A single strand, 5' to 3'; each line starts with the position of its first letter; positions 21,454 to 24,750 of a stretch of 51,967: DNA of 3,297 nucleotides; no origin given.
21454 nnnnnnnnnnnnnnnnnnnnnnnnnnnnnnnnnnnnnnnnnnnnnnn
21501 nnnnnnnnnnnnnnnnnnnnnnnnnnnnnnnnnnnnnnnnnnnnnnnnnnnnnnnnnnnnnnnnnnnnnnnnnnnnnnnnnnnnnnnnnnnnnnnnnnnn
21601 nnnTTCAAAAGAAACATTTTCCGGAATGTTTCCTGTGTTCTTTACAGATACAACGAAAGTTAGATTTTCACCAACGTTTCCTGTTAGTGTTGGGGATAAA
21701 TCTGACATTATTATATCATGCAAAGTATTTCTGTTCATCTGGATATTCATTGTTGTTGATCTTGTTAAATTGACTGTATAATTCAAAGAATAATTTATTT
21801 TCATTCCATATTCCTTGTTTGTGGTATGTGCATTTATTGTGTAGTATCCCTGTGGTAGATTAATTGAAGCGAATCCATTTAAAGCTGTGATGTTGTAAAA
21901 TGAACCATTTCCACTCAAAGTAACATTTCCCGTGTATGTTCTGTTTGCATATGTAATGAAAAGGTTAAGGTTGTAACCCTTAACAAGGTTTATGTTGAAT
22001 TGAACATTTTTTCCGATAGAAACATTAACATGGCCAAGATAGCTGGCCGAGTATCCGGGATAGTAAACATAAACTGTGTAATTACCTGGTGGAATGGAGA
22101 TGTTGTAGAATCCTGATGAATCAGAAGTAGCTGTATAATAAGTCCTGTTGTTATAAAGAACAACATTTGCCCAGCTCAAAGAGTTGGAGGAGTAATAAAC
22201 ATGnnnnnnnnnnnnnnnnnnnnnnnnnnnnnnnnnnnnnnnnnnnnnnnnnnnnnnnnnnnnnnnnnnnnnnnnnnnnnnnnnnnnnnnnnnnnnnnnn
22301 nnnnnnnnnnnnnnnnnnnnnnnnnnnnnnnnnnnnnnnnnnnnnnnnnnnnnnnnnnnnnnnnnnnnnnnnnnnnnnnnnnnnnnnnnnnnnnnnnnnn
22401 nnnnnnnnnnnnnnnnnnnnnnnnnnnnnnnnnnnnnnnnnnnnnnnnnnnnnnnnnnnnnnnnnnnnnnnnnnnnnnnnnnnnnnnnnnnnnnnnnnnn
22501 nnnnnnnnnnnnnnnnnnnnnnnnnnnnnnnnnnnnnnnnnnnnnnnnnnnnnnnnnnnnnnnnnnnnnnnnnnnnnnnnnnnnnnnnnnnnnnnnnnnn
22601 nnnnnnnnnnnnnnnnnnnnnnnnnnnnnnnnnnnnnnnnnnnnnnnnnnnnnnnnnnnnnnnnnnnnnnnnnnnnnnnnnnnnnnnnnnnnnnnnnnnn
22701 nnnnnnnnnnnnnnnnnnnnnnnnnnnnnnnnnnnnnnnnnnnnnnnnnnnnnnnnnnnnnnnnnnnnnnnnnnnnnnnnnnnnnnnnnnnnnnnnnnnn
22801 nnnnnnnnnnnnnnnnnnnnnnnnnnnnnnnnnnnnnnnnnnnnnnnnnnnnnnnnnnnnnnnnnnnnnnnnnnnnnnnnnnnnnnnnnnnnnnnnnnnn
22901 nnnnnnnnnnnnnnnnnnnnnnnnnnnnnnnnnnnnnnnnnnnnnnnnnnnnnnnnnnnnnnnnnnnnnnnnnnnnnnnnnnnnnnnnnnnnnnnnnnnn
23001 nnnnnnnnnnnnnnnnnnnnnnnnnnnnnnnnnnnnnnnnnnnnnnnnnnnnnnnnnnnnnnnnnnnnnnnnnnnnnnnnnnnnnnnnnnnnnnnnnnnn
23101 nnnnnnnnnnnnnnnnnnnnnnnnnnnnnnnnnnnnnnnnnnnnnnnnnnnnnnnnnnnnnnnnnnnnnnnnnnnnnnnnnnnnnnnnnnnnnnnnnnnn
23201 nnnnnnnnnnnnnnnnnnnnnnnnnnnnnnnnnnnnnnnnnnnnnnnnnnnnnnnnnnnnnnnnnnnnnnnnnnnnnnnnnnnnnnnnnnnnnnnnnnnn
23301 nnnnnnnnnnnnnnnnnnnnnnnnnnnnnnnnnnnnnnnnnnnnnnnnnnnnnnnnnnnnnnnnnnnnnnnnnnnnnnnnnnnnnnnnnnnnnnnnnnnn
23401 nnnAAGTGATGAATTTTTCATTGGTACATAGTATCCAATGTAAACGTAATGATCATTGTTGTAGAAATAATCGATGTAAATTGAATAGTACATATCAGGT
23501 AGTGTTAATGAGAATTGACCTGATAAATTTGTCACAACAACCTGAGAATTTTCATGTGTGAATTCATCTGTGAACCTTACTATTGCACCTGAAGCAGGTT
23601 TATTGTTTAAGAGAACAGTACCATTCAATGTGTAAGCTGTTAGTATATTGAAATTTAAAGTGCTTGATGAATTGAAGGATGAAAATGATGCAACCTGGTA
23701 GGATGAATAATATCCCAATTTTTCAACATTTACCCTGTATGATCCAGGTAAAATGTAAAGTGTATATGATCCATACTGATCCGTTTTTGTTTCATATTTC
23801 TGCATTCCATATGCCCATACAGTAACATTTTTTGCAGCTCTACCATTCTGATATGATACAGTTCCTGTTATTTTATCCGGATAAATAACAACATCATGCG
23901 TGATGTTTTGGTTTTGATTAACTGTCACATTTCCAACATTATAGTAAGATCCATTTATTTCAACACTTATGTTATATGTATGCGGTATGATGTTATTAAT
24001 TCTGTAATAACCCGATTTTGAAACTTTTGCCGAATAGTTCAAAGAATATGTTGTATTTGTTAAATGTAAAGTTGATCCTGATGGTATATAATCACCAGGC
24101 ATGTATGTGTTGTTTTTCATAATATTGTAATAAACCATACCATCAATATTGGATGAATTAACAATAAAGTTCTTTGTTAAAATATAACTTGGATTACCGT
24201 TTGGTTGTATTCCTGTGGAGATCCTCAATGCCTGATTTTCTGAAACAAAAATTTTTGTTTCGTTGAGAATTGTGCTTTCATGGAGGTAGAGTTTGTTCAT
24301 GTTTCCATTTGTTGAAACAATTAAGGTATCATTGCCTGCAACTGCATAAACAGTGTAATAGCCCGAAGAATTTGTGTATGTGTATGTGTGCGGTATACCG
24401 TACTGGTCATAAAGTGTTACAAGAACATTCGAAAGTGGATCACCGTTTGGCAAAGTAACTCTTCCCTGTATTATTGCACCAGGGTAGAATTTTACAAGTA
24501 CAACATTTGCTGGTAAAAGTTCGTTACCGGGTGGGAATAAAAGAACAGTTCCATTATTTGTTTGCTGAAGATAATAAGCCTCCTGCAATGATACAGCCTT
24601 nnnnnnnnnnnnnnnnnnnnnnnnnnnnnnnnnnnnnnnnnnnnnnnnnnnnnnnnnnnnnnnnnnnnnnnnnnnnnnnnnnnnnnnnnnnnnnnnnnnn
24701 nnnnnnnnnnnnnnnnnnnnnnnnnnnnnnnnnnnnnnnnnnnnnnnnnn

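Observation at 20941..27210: Giant 2089-aa AglB/STT3 oligosaccharyltransferase fused to a ~1200-aa sequon-dense repeat stalk and a second membrane anchor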

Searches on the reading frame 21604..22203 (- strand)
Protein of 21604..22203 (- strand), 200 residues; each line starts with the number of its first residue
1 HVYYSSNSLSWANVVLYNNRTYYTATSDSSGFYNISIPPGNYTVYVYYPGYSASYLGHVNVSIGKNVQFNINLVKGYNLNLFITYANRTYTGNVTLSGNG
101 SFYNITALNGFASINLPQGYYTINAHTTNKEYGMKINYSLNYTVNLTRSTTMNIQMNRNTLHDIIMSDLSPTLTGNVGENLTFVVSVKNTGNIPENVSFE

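Call 35: search_protein_families(library=pfam, proteins=[window:21604-22203:-], max_evalue=0.01)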
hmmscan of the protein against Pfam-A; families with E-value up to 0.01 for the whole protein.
window:21604-22203:- (200 aa): 5 families
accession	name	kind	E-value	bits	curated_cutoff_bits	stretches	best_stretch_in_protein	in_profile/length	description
PF13620.12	CarboxypepD_reg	-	1.6e-13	51.2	32.3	1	7-73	12-81/82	Carboxypeptidase regulatory-like domain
PF14686.12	fn3_3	-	4.9e-05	23.5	24.4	1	11-66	13-72/75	Polysaccharide lyase family 4, domain II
PF08308.17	PEGA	-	0.00012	22.4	20.8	1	34-75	28-69/71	PEGA domain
PF16107.10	DUF4825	-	0.0032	17.8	22.7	1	113-161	21-69/99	Domain of unknown function (DUF4825)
PF07495.19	Y_Y_Y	-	0.0061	16.9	26.6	0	114-144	33-64/65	Y_Y_Y domain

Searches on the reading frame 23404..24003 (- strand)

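Call 35: search_protein_families(library=pfam, proteins=[window:23404-24003:-], max_evalue=0.01)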
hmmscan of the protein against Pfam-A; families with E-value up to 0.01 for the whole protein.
window:23404-24003:- (200 aa): 5 families
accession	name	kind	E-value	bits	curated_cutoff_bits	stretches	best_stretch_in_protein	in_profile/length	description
PF13620.12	CarboxypepD_reg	-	1e-17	64.7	32.3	2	45-103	2-64/82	Carboxypeptidase regulatory-like domain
PF13715.12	CarbopepD_reg_2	-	1.9e-08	34.7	32.2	1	45-109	1-66/88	CarboxypepD_reg-like domain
PF20598.4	DUF6795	-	1.1e-05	26.1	27.4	1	127-167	2-44/103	Domain of unknown function (DUF6795)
PF07210.18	DUF1416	-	0.0037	17.6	23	0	118-165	14-60/97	Protein of unknown function (DUF1416)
PF10670.15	DUF4198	-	0.0077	16.8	34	0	125-169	148-196/209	Domain of unknown function (DUF4198)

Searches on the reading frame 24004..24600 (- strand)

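Call 35: search_protein_families(library=pfam, proteins=[window:24004-24600:-], max_evalue=0.01)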
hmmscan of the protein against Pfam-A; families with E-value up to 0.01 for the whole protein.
window:24004-24600:- (199 aa): 3 families
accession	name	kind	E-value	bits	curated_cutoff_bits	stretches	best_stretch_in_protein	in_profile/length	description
PF13620.12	CarboxypepD_reg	-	1.5e-09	38.5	32.3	1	44-99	2-58/82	Carboxypeptidase regulatory-like domain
PF13715.12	CarbopepD_reg_2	-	0.00042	20.7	32.2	1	44-102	1-57/88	CarboxypepD_reg-like domain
PF07210.18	DUF1416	-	0.0018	18.6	23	1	40-117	18-95/97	Protein of unknown function (DUF1416)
